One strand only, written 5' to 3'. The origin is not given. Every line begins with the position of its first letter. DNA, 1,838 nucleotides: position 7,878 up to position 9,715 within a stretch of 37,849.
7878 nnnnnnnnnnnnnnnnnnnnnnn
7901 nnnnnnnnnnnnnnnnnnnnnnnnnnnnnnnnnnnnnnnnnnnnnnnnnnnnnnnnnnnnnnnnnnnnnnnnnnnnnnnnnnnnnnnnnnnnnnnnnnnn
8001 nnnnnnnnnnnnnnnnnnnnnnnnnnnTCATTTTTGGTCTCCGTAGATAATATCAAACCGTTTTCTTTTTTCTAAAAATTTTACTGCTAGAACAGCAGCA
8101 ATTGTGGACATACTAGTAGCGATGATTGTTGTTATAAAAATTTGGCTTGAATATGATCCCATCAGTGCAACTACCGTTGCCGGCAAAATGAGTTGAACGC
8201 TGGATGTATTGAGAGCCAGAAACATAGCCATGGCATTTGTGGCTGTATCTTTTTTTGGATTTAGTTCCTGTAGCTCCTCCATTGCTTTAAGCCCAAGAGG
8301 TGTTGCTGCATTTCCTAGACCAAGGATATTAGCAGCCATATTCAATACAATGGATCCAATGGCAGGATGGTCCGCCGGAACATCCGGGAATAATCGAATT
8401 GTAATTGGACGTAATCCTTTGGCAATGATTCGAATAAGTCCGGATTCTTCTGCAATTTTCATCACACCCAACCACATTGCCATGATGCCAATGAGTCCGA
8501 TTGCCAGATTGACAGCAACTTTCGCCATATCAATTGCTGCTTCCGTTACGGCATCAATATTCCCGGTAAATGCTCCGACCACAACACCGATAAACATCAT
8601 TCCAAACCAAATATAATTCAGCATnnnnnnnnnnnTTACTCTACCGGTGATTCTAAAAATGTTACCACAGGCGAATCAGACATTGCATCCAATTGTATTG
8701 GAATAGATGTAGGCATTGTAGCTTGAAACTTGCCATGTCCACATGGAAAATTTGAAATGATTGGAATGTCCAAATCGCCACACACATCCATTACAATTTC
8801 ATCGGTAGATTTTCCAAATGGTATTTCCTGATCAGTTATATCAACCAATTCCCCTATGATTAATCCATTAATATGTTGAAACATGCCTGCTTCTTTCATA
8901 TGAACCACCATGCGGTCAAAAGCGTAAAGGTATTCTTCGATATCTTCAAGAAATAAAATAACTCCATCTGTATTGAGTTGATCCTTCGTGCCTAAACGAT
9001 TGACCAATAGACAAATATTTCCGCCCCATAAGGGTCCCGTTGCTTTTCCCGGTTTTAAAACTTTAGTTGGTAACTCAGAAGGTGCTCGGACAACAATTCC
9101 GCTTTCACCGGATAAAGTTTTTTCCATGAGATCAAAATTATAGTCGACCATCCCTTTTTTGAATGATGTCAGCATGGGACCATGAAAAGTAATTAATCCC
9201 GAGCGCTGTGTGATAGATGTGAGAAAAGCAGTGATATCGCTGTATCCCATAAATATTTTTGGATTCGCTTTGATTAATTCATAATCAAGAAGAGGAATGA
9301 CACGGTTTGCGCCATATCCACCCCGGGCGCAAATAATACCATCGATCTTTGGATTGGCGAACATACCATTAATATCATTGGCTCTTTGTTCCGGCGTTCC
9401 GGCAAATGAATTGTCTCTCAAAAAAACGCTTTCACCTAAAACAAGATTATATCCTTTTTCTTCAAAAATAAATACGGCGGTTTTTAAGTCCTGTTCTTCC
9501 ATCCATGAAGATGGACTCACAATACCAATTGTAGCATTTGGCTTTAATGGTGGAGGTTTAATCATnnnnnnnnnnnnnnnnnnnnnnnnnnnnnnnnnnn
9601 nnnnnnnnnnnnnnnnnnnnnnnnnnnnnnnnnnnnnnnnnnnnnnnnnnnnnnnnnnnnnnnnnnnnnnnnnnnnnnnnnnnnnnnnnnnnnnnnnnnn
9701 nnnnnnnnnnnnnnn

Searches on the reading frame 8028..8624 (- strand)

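Call 18: search_protein_families(library=pfam, proteins=[window:8028-8624:-], max_evalue=0.00001)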
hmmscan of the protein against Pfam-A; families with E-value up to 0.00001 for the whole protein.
window:8028-8624:- (198 aa): 1 family
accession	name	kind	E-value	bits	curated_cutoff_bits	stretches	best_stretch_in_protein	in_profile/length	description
PF07670.19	Gate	-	1.9e-14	54.4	29.6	1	42-155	2-101/104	Nucleoside recognition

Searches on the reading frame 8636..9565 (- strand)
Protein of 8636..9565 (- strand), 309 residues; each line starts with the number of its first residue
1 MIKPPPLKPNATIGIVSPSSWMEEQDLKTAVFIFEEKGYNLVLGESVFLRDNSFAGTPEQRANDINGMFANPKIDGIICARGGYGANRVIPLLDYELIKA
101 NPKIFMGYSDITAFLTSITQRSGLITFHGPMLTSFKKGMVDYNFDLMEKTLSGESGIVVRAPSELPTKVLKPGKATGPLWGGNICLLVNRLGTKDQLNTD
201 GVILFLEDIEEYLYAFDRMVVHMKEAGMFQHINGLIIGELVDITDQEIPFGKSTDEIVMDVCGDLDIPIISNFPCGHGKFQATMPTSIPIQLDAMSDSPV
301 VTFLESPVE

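Call 18: search_protein_families(library=pfam, proteins=[window:8636-9565:-], max_evalue=0.00001)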
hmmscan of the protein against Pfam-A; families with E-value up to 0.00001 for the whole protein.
window:8636-9565:- (309 aa): 2 families
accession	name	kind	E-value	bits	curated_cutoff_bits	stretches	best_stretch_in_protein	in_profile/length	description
PF02016.21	Peptidase_S66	-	1.7e-40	138.3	25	1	13-129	1-121/121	LD-carboxypeptidase N-terminal domain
PF17676.7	Peptidase_S66C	-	3.9e-29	102.1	23.7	1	176-292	1-120/120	LD-carboxypeptidase C-terminal domain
